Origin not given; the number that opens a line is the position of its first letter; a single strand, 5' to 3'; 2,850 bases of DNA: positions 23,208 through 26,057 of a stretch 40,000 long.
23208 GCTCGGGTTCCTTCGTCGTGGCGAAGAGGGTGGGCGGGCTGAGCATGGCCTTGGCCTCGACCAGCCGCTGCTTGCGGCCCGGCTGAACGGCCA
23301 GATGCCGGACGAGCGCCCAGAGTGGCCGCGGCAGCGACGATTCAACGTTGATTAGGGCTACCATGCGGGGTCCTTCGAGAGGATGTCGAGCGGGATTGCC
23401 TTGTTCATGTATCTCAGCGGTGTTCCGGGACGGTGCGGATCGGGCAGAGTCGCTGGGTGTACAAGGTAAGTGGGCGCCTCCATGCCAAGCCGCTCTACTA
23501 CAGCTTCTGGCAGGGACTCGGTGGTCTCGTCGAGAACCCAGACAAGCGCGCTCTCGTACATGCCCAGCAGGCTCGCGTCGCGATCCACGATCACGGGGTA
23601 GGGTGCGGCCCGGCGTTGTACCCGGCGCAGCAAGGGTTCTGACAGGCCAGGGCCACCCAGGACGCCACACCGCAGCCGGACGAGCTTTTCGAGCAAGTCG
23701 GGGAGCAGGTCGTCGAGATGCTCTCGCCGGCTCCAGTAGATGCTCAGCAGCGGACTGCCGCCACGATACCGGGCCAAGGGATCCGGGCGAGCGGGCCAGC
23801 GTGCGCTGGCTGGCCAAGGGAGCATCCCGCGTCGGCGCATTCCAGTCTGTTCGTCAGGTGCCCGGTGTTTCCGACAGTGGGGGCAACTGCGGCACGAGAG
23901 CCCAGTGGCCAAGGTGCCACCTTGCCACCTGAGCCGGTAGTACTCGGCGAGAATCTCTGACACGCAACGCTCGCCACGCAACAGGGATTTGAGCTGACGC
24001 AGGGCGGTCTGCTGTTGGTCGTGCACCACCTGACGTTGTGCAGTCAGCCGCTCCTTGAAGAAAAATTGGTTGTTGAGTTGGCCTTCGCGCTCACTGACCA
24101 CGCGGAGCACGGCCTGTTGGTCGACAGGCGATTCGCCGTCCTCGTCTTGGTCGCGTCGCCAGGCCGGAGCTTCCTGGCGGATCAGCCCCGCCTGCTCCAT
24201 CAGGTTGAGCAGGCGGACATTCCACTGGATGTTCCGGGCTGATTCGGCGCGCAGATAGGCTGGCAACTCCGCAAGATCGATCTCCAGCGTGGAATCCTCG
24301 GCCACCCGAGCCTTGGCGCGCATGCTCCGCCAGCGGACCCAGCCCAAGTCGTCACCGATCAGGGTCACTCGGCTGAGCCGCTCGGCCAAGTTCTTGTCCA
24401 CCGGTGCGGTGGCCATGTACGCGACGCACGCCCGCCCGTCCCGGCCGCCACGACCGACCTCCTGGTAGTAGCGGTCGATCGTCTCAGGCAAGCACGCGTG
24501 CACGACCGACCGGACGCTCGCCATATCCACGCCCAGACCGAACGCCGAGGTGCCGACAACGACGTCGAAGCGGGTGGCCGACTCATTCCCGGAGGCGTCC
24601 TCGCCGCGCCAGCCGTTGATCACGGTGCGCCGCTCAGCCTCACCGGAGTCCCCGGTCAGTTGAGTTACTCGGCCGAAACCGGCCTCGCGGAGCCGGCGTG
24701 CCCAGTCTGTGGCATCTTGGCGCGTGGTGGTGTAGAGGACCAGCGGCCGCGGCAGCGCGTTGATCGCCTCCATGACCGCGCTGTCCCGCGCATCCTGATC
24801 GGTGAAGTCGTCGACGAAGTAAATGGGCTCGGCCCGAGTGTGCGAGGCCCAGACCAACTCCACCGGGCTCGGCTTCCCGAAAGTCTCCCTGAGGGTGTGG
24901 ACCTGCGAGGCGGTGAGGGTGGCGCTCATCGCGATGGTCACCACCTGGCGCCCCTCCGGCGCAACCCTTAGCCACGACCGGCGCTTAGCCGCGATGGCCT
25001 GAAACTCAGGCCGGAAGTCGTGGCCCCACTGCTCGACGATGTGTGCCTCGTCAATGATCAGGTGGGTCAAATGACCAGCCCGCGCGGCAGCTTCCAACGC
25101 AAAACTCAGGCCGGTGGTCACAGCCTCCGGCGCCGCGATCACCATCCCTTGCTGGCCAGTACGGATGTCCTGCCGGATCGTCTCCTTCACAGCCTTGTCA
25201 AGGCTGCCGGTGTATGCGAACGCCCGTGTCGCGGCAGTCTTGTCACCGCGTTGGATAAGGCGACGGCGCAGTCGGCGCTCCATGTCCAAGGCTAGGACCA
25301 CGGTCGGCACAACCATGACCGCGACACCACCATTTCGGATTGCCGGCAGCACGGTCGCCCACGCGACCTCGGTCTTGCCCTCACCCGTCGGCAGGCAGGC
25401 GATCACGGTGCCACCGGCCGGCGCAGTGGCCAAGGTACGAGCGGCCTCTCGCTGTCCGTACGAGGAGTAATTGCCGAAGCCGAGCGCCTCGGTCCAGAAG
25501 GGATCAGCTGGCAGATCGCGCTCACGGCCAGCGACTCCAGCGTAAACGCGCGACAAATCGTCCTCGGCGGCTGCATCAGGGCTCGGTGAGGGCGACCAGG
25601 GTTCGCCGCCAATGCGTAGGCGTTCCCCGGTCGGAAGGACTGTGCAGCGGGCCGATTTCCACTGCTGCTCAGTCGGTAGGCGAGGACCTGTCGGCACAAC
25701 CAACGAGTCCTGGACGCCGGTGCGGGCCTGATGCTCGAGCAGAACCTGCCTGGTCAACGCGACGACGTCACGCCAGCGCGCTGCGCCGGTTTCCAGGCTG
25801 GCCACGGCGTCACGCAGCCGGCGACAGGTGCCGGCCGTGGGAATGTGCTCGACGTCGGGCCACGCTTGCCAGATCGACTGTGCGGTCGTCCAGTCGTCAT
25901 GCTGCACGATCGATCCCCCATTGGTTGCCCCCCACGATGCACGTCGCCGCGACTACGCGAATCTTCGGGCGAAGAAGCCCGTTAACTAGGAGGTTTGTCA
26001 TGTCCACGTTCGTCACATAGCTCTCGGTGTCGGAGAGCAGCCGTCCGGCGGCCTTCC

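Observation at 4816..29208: Complete Dpd-type 7-deazaguanine DNA modification/restriction island in a high-GC actinobacterium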

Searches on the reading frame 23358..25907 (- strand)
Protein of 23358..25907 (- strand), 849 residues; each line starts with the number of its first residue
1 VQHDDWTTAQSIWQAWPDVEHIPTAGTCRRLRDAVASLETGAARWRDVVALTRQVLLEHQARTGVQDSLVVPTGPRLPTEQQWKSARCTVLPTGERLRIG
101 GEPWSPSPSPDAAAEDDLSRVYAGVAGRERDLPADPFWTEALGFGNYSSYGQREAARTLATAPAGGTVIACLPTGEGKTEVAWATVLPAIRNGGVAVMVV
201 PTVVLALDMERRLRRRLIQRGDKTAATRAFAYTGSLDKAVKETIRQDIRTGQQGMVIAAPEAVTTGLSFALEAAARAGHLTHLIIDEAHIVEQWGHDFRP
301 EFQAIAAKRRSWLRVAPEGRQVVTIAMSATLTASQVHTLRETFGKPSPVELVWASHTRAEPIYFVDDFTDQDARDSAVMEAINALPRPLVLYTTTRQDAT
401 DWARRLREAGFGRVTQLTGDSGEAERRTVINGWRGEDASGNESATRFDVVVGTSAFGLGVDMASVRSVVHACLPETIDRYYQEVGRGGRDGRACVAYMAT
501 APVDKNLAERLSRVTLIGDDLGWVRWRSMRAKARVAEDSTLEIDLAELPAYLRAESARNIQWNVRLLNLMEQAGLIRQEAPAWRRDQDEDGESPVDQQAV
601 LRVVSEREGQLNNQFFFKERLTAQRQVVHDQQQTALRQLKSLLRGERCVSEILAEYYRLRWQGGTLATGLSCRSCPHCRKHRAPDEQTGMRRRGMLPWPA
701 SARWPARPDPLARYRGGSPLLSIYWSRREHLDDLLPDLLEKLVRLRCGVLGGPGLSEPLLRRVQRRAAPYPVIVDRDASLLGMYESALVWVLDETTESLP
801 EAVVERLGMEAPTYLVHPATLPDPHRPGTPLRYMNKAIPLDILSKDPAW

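Call 6: search_protein_families(library=ncbifam, proteins=[window:23358-25907:-])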
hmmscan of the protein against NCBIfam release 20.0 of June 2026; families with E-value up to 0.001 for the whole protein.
window:23358-25907:- (849 aa): 21 families
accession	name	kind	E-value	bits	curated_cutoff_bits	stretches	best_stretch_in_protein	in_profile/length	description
NF041063.1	DpdF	equivalog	2.9e-245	816.7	550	1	16-828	8-812/813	protein DpdF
TIGR01389.1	recQ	equivalog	1.6e-38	132.6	640.2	1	164-511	27-339/591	DNA helicase RecQ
TIGR00614.1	recQ_fam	subfamily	6.3e-36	124.2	219.8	1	160-510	21-340/470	RecQ family ATP-dependent DNA helicase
NF008279.0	PRK11057.1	equivalog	2.8e-29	102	1015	1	151-507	29-347/608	ATP-dependent DNA helicase RecQ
TIGR03817.1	DECH_helic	hypoth_equivalog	1.9e-11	42.9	874.1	2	448-507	331-392/742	helicase/secretion neighborhood putative DEAH-box helicase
NF053636.1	DDHlcsCsdAPsy1082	equivalog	5.5e-11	41.7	890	1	310-497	171-344/512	DEAD/DEAH box helicase CsdA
NF008744.0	PRK11776.1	equivalog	4.7e-10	38.6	524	1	158-533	34-377/460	ATP-dependent RNA helicase DbpA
TIGR04121.1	DEXH_lig_assoc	equivalog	1e-09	36.7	850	1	158-489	21-346/804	ligase-associated DNA damage response DEXH box helicase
NF008394.0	PRK11192.1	equivalog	8.8e-09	34.7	507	1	158-513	33-364/441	ATP-dependent RNA helicase SrmB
NF008167.0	PRK10917.2-1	equivalog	2.3e-08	32.6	995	1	151-269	288-415/744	ATP-dependent DNA helicase RecG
TIGR00643.1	recG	equivalog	4.6e-08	32.2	659.4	1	175-512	266-575/629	ATP-dependent DNA helicase RecG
NF053631.1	RNA_helic_CshA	equivalog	4.9e-08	32.3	646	1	157-505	28-346/434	degradosome RNA helicase CshA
NF002340.1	PRK01297.1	equivalog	3.3e-07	29.4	564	1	309-496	172-349/372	ATP-dependent RNA helicase RhlB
NF008165.0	PRK10917.1-3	equivalog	1.1e-05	24.2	711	1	175-269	295-384/692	ATP-dependent DNA helicase RecG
NF008168.0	PRK10917.2-2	equivalog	1.7e-05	23.3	718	1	175-289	396-497/795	ATP-dependent DNA helicase RecG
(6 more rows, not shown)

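Call 7: search_protein_families(library=pfam, proteins=[window:23358-25907:-])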
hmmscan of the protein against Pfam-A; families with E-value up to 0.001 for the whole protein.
window:23358-25907:- (849 aa): 3 families
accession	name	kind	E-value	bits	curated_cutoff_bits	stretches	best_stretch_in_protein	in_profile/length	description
PF00270.35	DEAD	-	3.1e-21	76.3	26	1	155-337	7-165/167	DEAD/DEAH box helicase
PF00271.37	Helicase_C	-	2.5e-12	47.5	23.5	1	389-491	18-110/110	Helicase conserved C-terminal domain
PF04851.21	ResIII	-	5.9e-05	23.5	22.5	1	152-331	8-162/164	Type III restriction enzyme, res subunit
